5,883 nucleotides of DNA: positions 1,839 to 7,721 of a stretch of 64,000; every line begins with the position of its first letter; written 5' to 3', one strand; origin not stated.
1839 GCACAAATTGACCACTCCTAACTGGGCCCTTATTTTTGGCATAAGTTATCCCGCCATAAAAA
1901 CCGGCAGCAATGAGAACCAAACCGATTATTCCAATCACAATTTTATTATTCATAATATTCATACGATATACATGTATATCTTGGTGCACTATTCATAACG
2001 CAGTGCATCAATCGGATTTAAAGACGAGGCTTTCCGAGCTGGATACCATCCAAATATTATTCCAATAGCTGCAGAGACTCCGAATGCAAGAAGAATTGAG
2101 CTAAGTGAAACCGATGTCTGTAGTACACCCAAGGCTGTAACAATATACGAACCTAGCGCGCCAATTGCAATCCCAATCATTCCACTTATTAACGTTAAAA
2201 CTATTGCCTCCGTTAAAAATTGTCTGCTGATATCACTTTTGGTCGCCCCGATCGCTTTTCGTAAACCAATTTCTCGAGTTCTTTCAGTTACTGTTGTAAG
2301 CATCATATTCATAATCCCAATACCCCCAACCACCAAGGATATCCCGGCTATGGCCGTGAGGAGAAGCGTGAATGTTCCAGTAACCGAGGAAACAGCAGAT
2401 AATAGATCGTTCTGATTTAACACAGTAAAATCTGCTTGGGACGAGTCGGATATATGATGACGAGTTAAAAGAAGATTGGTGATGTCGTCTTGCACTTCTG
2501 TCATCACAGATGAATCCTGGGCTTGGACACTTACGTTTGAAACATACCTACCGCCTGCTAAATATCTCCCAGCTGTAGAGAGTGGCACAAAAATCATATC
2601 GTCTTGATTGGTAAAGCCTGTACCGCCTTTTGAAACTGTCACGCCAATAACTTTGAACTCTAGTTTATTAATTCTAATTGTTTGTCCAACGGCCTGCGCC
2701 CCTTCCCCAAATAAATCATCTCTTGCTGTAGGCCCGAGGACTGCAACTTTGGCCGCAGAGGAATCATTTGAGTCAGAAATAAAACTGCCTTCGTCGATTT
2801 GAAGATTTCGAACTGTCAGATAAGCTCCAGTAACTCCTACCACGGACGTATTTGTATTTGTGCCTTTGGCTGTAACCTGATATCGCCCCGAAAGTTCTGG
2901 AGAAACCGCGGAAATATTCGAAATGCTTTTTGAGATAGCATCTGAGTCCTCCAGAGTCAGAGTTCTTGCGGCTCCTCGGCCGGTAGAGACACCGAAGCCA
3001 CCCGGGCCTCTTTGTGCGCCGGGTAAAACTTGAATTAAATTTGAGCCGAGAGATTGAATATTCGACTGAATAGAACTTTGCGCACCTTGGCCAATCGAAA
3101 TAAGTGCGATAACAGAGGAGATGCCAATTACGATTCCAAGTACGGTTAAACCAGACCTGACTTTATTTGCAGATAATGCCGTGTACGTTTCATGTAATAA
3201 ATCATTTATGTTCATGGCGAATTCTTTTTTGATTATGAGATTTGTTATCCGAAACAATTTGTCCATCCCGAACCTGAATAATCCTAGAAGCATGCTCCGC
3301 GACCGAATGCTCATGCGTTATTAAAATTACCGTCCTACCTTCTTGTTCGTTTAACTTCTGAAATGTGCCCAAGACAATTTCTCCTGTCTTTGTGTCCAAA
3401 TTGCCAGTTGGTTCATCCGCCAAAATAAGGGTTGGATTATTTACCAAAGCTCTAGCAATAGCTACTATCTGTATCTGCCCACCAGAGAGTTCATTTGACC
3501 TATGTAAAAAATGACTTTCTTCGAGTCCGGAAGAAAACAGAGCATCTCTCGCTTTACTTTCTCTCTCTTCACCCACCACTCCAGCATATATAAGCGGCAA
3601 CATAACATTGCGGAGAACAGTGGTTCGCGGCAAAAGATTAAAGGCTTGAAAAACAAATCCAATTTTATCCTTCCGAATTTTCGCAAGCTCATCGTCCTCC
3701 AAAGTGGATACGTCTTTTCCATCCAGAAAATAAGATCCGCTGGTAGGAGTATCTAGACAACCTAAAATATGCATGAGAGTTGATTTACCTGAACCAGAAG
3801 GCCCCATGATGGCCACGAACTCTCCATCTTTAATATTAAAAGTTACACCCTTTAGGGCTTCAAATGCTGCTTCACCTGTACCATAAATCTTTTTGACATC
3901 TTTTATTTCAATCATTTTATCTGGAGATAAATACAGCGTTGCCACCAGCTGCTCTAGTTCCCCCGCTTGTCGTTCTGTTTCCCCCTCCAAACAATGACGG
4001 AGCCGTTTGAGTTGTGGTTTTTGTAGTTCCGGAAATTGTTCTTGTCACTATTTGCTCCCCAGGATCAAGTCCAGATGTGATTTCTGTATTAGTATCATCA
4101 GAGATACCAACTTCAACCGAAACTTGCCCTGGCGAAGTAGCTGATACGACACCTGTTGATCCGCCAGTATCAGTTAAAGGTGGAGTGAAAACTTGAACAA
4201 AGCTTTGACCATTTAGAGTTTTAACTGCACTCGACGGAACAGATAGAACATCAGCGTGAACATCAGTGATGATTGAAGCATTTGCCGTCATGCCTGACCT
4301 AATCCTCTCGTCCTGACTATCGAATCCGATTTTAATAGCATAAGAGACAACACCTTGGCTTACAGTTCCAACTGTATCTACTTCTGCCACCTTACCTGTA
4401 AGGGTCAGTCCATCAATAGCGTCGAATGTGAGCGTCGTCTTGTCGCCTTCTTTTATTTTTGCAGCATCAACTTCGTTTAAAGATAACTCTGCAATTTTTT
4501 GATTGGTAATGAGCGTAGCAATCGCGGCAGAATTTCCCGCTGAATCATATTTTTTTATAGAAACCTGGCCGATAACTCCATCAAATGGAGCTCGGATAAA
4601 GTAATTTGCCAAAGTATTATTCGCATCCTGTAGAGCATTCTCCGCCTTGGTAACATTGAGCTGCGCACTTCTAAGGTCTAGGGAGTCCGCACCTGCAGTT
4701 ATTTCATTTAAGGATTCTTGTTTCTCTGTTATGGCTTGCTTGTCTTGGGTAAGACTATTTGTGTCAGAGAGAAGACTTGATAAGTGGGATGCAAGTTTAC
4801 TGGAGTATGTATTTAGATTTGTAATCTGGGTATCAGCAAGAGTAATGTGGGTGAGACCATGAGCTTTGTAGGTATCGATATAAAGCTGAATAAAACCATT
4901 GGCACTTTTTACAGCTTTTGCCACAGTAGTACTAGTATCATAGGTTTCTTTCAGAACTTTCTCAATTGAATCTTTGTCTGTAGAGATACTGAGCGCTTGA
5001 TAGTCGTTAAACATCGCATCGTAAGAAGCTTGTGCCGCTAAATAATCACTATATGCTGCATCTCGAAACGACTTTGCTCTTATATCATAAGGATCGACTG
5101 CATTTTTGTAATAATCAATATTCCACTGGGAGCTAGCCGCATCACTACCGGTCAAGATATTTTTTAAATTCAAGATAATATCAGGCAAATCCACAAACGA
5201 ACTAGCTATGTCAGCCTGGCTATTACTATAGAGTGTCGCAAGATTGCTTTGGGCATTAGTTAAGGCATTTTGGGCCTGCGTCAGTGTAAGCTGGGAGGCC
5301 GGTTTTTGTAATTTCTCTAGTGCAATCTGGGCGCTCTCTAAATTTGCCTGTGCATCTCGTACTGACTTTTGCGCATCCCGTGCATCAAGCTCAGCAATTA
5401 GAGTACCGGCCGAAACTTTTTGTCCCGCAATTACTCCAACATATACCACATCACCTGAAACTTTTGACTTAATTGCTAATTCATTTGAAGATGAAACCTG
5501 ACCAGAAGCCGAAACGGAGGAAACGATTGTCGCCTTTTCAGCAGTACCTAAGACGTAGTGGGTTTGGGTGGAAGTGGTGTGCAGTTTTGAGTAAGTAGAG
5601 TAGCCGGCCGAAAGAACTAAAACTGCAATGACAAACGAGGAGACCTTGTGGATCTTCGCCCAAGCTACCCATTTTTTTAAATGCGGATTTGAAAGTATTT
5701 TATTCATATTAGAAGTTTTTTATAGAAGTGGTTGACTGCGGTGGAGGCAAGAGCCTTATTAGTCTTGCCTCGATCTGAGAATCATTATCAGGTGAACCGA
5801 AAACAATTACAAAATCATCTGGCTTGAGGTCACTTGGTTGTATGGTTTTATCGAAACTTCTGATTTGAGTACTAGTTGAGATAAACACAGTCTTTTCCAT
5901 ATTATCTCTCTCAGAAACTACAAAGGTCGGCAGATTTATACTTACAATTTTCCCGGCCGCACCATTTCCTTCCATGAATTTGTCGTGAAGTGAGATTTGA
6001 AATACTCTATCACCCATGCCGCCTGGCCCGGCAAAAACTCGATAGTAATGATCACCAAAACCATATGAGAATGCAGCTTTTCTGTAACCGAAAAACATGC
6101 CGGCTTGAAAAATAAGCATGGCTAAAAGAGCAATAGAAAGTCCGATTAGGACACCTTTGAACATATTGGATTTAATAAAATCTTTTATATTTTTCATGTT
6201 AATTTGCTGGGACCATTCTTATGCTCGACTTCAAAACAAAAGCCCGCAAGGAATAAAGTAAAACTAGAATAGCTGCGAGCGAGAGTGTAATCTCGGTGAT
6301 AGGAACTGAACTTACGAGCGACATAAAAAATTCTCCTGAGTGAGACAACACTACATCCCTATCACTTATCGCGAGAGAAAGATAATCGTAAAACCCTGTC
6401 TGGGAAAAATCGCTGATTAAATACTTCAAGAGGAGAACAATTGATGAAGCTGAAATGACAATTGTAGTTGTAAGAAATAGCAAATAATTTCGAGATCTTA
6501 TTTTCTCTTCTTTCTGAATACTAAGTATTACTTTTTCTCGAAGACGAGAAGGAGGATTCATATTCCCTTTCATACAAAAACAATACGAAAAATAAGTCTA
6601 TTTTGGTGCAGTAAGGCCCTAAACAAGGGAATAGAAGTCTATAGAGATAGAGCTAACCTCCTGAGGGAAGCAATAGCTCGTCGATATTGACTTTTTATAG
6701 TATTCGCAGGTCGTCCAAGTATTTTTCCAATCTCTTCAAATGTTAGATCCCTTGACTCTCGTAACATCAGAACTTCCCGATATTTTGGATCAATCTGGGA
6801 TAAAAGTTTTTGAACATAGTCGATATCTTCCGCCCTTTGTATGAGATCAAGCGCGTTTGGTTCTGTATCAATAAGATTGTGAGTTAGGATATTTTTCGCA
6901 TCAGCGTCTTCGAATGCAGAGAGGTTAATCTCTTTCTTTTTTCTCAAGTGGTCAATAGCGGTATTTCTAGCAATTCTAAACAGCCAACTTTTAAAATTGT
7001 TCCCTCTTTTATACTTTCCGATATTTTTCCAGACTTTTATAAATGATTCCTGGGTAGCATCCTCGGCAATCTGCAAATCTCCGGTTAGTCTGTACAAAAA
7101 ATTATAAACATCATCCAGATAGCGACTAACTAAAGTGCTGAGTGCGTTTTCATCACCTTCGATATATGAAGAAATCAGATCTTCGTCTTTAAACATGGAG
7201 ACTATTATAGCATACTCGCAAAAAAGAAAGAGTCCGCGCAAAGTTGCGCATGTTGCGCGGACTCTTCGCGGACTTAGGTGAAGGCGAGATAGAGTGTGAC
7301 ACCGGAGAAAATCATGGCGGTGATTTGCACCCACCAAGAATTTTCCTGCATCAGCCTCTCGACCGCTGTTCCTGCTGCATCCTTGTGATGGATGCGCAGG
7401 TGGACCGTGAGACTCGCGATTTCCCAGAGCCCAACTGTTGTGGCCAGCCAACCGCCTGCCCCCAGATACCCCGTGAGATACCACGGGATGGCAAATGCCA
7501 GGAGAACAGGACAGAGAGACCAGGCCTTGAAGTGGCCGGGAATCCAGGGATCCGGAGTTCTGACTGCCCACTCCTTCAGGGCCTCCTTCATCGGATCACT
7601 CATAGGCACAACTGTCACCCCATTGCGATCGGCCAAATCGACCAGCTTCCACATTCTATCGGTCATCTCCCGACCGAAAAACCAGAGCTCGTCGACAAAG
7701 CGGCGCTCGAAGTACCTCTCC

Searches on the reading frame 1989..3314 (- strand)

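Call 7: search_protein_families(library=pfam, proteins=[window:1989-3314:-], max_evalue=0.001)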
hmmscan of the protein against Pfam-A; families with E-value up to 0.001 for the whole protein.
window:1989-3314:- (441 aa): 2 families
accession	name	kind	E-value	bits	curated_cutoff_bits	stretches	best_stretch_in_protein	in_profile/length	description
PF12704.14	MacB_PCD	-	5.2e-49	167.8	27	1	54-280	1-206/207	MacB-like periplasmic core domain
PF02687.27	FtsX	-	3.3e-21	76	25.5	1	321-434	2-120/120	FtsX-like permease C-terminal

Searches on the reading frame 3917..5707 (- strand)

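Call 7: search_protein_families(library=pfam, proteins=[window:3917-5707:-], max_evalue=0.001)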
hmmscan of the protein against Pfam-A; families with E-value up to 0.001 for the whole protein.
window:3917-5707:- (596 aa): 4 families
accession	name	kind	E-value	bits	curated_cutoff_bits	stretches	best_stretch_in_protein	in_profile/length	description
PF13437.12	HlyD_3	-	5.2e-11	43.7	22.2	1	371-460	2-93/106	HlyD family secretion protein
PF16576.10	HlyD_D23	-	1.4e-08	34.7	30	1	301-475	52-214/214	Barrel-sandwich domain of CusB or HlyD membrane-fusion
PF13533.13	Biotin_lipoyl_2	-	0.00028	21.1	29.8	0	78-108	2-32/32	Biotin-lipoyl like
PF00364.28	Biotin_lipoyl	-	0.00079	19.6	22.1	0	77-107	43-73/73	Biotin-requiring enzyme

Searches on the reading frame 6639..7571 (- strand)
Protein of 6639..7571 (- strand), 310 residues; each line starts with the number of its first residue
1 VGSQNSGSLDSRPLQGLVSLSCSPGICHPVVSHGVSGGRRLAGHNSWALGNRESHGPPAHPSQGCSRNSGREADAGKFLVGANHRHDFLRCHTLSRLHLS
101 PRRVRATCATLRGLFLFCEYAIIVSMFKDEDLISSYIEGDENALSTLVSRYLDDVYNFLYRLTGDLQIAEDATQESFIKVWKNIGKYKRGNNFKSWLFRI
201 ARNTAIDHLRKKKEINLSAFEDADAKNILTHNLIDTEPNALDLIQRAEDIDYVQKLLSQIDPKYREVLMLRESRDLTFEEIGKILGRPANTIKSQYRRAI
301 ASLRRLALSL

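Call 22: search_protein_families(library=pfam, proteins=[window:6639-7571:-], max_evalue=0.001)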
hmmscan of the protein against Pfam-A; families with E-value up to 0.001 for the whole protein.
window:6639-7571:- (310 aa): 3 families
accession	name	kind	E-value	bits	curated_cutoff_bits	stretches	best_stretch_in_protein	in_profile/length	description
PF04542.20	Sigma70_r2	-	2.4e-23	82.1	24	1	147-213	1-69/71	Sigma-70 region 2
PF04545.22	Sigma70_r4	-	1e-10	41.4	24.1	1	256-304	1-49/50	Sigma-70, region 4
PF08281.18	Sigma70_r4_2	-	1.8e-10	40.7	25.7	1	251-302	2-53/54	Sigma-70, region 4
